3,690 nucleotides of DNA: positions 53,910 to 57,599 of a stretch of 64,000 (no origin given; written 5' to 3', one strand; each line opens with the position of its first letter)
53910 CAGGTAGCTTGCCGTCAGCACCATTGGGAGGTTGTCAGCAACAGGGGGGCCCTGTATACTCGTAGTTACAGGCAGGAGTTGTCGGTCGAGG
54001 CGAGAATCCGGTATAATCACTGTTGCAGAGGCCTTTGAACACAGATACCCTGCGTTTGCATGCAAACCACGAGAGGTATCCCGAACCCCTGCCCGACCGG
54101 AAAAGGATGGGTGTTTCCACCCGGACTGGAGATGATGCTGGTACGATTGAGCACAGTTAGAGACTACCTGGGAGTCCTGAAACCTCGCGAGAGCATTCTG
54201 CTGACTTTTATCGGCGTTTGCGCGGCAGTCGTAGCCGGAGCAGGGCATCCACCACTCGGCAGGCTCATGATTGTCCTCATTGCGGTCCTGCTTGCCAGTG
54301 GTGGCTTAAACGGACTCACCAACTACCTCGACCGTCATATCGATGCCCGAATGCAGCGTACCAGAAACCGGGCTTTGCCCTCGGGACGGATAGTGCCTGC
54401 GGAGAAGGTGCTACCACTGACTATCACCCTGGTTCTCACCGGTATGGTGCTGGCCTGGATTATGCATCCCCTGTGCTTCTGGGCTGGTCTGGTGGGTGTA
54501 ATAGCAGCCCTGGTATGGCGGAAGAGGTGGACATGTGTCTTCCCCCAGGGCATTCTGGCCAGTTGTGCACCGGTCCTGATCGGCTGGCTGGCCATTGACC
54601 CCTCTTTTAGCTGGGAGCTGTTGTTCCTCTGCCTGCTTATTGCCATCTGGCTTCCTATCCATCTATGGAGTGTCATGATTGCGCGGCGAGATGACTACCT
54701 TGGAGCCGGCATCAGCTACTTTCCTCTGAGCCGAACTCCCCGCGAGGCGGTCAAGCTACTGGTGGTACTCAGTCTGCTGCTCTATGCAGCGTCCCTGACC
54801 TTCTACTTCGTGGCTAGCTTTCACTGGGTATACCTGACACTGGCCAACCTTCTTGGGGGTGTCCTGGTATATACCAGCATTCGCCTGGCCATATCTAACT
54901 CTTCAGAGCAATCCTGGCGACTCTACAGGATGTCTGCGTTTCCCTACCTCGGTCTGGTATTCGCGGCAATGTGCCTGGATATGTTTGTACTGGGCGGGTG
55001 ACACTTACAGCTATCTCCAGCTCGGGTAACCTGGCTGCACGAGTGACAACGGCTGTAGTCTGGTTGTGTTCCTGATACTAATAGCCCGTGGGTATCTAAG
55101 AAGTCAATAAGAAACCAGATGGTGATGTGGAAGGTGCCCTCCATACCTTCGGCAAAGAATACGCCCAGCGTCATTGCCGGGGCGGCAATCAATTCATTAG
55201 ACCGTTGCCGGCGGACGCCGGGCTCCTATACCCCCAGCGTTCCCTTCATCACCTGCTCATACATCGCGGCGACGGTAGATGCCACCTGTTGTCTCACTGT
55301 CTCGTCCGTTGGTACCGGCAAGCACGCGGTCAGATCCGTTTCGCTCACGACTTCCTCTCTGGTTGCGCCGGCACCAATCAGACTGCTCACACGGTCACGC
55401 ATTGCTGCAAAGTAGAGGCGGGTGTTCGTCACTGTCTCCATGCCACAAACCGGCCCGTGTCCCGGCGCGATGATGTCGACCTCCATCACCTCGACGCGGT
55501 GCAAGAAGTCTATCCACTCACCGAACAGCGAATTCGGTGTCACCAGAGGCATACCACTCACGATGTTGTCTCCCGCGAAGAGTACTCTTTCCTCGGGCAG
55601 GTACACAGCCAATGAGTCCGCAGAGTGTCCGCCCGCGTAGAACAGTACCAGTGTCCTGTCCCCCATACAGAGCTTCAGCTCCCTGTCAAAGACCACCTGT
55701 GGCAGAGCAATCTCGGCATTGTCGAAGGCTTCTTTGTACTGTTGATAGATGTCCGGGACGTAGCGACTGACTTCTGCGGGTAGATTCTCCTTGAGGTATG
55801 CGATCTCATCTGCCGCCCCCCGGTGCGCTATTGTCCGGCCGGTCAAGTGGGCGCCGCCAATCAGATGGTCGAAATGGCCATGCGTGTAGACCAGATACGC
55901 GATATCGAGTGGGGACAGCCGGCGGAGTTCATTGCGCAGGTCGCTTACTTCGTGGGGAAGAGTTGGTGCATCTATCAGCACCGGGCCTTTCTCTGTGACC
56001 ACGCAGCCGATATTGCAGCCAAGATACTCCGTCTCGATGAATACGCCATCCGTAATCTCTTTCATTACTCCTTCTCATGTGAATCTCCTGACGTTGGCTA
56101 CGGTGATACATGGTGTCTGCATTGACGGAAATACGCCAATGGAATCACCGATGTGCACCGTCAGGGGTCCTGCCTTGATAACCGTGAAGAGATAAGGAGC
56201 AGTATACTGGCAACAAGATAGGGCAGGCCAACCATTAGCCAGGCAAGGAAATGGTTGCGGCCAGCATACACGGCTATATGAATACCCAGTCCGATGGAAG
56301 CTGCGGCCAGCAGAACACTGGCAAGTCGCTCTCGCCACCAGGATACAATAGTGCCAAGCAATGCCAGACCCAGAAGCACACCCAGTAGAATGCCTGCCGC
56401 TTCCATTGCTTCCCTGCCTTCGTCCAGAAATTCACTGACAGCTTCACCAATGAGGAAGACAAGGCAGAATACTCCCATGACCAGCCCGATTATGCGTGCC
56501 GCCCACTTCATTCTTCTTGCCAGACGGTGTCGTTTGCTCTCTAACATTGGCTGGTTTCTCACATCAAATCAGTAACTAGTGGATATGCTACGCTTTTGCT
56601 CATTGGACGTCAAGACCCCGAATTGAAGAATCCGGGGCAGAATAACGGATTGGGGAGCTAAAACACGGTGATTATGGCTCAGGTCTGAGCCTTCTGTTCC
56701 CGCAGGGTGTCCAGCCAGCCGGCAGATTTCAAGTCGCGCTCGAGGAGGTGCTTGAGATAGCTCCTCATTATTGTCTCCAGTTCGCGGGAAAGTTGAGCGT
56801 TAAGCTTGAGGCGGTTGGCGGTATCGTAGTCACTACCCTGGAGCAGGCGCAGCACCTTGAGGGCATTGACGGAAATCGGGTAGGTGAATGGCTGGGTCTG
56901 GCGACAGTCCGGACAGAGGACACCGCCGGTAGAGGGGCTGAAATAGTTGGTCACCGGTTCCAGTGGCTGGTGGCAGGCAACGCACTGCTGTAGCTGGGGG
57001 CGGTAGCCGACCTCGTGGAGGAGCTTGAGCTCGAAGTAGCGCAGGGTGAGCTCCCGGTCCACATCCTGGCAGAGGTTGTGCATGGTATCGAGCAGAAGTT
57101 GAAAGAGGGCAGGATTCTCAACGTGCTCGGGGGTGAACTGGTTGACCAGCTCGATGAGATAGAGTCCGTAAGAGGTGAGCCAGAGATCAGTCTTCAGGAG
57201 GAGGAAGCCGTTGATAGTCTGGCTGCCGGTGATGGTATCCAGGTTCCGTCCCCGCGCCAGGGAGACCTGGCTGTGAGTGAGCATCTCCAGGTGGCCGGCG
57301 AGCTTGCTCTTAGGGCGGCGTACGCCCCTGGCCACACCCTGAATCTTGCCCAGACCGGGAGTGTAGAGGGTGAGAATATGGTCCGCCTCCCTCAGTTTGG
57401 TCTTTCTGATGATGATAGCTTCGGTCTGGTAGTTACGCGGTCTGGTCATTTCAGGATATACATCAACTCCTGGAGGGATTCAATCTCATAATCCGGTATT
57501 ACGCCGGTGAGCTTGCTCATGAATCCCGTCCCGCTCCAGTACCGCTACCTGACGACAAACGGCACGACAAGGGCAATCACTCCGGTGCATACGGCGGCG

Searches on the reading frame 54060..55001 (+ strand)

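Call 52: search_protein_families(library=pfam, proteins=[window:54060-55001:+], max_evalue=0.000001)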
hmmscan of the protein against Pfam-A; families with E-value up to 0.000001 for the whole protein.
window:54060-55001:+ (313 aa): 1 family
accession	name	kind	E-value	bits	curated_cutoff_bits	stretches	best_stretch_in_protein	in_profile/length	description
PF01040.23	UbiA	-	1.1e-36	126.9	34.2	1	52-291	5-247/250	UbiA prenyltransferase family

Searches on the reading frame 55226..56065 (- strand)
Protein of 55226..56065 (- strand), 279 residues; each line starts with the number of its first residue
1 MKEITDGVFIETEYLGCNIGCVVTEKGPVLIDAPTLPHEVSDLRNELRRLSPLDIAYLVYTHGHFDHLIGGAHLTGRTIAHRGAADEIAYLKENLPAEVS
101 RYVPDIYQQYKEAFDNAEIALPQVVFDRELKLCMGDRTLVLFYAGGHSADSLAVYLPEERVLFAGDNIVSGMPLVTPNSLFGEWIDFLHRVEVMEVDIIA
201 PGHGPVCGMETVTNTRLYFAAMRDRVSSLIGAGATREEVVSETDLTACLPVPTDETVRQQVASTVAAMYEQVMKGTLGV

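Call 52: search_protein_families(library=pfam, proteins=[window:55226-56065:-], max_evalue=0.000001)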
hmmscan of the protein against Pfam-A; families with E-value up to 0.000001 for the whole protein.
window:55226-56065:- (279 aa): 1 family
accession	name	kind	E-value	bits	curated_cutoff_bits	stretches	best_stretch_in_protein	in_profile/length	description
PF00753.33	Lactamase_B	-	9.3e-20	71.8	22.7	1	16-203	5-196/196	Metallo-beta-lactamase superfamily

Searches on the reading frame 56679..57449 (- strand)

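Call 52: search_protein_families(library=pfam, proteins=[window:56679-57449:-], max_evalue=0.000001)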
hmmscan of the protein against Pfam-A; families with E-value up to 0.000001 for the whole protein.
window:56679-57449:- (256 aa): 2 families
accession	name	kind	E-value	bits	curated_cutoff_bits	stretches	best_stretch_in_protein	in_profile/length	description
PF02565.21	RecO_C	-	7.3e-38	130.2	22.1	1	88-242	3-155/157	Recombination protein O C terminal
PF11967.14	RecO_N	-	1.7e-21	76.5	27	1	6-82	3-80/80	Recombination protein O N terminal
